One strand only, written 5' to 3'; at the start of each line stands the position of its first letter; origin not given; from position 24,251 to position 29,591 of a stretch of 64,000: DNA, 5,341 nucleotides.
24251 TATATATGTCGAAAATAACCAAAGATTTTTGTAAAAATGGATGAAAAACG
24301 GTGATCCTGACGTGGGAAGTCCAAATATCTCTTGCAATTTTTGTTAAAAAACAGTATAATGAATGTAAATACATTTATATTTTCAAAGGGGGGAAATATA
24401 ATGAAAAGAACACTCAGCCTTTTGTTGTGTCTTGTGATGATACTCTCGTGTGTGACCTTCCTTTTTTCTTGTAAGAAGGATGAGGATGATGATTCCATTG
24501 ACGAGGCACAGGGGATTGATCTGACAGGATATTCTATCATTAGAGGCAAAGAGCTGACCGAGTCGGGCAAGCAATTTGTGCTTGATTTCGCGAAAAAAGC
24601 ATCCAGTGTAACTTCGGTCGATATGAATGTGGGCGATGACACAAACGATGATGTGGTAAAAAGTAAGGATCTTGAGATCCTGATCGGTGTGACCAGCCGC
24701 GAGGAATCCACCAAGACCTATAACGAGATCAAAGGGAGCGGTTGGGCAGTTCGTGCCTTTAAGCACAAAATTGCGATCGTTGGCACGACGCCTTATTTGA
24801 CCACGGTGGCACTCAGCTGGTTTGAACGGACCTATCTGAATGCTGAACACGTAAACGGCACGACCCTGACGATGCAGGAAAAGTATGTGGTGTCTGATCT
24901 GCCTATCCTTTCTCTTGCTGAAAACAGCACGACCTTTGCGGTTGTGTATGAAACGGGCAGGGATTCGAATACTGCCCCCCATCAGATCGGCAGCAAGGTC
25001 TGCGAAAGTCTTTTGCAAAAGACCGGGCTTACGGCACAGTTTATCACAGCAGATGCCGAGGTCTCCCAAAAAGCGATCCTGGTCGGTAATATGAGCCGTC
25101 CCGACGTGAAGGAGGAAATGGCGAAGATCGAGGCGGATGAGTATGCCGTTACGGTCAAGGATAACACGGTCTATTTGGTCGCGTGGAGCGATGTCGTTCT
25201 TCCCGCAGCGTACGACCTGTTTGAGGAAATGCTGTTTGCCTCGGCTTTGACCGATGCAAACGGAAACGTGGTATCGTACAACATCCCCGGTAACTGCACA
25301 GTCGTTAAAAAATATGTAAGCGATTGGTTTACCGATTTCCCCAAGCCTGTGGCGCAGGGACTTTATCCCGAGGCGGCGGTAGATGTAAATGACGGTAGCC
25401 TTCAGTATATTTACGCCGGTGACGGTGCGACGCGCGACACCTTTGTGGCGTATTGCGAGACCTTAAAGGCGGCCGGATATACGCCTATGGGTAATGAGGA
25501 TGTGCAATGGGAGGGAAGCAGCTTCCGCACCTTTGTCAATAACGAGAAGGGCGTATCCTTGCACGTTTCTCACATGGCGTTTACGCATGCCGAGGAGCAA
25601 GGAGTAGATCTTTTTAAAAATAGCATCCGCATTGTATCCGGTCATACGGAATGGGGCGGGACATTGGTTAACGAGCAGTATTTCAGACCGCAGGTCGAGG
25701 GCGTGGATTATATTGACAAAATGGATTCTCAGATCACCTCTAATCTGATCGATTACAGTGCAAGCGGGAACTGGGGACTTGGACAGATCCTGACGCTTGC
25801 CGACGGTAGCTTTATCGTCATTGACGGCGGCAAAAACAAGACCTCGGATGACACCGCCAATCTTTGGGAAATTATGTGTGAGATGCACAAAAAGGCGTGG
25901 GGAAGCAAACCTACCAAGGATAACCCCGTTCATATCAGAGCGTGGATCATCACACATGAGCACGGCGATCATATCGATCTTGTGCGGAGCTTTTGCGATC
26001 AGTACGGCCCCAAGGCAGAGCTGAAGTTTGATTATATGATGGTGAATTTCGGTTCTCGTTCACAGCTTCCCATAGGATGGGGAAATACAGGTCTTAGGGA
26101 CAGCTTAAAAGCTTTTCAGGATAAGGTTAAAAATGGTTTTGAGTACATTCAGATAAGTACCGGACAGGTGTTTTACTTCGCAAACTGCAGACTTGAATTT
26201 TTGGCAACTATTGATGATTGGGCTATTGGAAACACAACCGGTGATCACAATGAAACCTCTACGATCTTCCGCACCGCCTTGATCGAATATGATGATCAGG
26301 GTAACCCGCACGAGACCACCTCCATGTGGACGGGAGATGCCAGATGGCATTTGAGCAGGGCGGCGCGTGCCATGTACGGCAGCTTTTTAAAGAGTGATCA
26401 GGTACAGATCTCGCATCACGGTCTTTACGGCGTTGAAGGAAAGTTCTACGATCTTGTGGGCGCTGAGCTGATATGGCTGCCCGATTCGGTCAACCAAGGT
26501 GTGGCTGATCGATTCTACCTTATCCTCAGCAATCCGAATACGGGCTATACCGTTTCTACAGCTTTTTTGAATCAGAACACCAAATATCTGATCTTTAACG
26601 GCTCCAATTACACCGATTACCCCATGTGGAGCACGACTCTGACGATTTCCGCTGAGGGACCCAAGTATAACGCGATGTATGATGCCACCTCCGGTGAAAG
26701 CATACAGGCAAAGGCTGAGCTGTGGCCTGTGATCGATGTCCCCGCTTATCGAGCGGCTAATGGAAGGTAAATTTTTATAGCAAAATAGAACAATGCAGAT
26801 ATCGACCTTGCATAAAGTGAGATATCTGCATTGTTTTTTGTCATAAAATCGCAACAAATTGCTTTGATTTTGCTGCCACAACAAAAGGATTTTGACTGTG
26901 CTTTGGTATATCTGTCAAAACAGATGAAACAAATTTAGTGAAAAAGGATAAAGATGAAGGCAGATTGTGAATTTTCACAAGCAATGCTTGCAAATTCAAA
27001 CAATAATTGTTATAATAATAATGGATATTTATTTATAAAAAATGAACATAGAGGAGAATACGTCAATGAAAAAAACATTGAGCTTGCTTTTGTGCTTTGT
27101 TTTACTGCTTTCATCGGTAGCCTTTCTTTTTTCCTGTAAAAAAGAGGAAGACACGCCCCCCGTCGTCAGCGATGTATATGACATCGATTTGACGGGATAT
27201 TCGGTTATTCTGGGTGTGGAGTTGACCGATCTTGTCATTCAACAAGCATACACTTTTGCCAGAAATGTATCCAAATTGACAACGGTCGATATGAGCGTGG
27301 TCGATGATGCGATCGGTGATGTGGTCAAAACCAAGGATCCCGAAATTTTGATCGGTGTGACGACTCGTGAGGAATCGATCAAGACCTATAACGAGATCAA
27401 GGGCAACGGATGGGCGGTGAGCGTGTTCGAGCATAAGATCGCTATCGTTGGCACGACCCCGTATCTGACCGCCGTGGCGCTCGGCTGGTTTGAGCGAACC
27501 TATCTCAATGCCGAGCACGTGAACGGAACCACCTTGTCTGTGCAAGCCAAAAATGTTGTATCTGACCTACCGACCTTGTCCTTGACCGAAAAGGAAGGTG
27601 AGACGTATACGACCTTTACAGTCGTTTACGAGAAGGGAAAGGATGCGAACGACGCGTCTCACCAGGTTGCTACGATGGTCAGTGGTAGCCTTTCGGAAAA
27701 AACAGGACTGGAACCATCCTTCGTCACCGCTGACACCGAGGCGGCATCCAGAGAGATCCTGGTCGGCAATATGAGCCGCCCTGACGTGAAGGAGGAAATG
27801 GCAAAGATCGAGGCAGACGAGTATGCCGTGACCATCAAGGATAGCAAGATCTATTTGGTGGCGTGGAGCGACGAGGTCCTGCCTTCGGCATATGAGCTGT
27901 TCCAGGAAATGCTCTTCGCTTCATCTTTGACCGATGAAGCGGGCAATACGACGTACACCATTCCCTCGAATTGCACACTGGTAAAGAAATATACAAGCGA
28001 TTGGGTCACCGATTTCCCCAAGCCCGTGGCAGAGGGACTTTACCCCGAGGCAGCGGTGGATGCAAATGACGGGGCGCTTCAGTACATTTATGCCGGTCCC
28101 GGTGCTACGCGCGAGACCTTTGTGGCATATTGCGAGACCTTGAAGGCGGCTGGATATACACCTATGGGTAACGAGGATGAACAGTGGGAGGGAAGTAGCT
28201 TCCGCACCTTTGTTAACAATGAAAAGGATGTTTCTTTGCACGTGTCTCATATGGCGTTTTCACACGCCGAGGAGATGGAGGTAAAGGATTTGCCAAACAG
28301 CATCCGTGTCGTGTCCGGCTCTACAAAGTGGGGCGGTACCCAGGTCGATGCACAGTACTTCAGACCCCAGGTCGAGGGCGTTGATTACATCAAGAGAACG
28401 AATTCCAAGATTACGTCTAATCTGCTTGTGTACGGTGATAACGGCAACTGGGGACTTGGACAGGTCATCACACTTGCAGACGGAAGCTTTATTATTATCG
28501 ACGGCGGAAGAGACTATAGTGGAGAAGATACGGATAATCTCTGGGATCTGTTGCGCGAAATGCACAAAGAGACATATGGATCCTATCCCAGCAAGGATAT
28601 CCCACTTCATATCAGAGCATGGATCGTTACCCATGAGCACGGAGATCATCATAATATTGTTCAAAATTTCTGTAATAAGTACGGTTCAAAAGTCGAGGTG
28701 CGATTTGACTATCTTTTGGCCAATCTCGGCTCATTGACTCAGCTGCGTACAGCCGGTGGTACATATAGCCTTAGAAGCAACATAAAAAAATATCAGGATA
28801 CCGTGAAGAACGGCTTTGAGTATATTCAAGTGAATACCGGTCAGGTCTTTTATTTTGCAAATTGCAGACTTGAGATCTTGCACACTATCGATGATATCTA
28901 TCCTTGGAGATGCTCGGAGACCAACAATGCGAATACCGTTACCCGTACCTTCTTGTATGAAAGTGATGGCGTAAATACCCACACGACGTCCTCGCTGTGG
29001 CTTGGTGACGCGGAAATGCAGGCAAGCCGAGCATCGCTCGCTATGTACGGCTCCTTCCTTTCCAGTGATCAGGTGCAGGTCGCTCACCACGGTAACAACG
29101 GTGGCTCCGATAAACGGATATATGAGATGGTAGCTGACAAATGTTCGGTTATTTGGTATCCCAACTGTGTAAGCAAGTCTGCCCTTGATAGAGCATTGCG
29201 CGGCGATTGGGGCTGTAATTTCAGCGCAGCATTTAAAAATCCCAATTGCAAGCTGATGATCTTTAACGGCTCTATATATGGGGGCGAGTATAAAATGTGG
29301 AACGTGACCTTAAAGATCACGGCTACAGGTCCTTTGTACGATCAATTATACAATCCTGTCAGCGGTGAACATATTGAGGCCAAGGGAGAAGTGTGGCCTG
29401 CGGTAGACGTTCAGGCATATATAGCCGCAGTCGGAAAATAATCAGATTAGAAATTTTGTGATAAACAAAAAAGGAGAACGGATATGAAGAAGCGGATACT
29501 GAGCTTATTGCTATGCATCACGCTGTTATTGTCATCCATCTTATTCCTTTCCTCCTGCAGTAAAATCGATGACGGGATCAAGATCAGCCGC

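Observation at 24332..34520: Four tandem paralogous lipoproteins with a ComEC-type metallo-beta-lactamase domain, with no partner genes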

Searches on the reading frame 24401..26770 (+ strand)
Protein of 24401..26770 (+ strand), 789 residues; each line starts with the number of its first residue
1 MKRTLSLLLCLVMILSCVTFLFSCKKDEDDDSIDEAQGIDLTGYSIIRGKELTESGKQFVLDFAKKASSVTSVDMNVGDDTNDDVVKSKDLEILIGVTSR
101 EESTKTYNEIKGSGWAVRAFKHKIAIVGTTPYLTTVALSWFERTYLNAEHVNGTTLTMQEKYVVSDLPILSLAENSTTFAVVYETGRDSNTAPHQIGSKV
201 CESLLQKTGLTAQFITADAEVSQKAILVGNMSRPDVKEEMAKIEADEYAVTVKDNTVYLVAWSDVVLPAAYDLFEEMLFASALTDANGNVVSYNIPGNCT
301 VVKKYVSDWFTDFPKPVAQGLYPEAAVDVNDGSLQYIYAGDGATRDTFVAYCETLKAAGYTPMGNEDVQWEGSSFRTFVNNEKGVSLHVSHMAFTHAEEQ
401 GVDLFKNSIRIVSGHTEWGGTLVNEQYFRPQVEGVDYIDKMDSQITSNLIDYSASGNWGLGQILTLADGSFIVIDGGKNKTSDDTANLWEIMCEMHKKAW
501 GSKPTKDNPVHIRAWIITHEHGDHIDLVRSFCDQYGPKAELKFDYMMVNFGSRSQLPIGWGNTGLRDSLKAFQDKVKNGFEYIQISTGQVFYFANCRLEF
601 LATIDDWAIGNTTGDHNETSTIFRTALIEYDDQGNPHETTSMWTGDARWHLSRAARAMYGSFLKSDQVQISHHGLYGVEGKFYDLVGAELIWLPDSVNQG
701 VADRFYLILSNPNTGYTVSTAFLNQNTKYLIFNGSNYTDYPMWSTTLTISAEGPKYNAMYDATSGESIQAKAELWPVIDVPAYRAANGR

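Call 3: search_protein_families(library=pfam, proteins=[window:24401-26770:+], max_evalue=1)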
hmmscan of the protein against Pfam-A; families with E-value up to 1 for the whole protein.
window:24401-26770:+ (789 aa): 3 families
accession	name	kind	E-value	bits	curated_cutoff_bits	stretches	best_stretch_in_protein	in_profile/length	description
PF00753.33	Lactamase_B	-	0.012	16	22.7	1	504-538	36-70/196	Metallo-beta-lactamase superfamily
PF00675.25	Peptidase_M16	-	0.046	14.1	22.3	1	235-286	52-103/149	Insulinase (Peptidase family M16)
PF12706.13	Lactamase_B_2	-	0.12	12.4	27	1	505-527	24-47/200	Beta-lactamase superfamily domain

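Call 4: search_protein_families(library=ncbifam, proteins=[window:24401-26770:+], max_evalue=1)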
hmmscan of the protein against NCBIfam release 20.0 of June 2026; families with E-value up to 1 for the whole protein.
window:24401-26770:+ (789 aa): 1 family
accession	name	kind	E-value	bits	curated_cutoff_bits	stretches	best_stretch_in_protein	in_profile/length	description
NF058524.1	6A-MBL_enzyme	equivalog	0.0086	15.2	220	1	463-530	11-75/346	anti-phage 6A-MBL system MBL-fold protein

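Call 7: search_solved_structures(query=A1, max_evalue=10, show_alignments=2)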
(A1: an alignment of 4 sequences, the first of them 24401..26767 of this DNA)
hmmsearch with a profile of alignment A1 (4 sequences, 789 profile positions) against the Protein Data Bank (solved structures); distinct sequences matched with E-value up to 10: 1.
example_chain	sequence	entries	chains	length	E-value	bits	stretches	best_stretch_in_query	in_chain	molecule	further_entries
8iuf_QA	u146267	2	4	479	0.64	11.2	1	235-293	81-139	MPP-beta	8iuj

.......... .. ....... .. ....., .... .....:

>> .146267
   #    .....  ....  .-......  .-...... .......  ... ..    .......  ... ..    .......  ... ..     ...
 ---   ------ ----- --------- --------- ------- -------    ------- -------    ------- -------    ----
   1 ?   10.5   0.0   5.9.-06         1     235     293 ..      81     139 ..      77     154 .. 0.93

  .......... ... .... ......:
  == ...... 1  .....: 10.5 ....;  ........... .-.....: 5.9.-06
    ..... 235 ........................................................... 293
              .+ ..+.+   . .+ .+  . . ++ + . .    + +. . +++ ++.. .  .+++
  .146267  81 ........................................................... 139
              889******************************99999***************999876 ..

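Call 79: search_protein_families(library=padloc, proteins=[window:24401-26770:+], max_evalue=0.01)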
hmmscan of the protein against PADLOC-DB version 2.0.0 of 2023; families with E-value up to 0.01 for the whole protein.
window:24401-26770:+ (789 aa): 1 family
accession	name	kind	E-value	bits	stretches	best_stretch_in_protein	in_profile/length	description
PDLC03854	LmuA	-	0.0031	14.7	0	471-549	28-93/345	-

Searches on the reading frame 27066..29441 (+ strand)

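Call 3: search_protein_families(library=pfam, proteins=[window:27066-29441:+], max_evalue=1)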
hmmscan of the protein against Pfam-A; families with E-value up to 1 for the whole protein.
window:27066-29441:+ (791 aa): 0 families

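Call 4: search_protein_families(library=ncbifam, proteins=[window:27066-29441:+], max_evalue=1)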
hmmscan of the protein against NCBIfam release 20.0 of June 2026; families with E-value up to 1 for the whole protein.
window:27066-29441:+ (791 aa): 2 families
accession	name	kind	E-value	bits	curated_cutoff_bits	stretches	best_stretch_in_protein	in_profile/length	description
NF008580.0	PRK11539.1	equivalog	0.0043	15.5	969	1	639-692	632-685/758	ComEC family protein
TIGR00361.1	ComEC_Rec2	equivalog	0.028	12.5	190.05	1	636-696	571-630/663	DNA internalization-related competence protein ComEC/Rec2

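Call 79: search_protein_families(library=padloc, proteins=[window:27066-29441:+], max_evalue=0.01)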
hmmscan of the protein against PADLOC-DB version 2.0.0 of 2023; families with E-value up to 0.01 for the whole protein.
window:27066-29441:+ (791 aa): 0 families
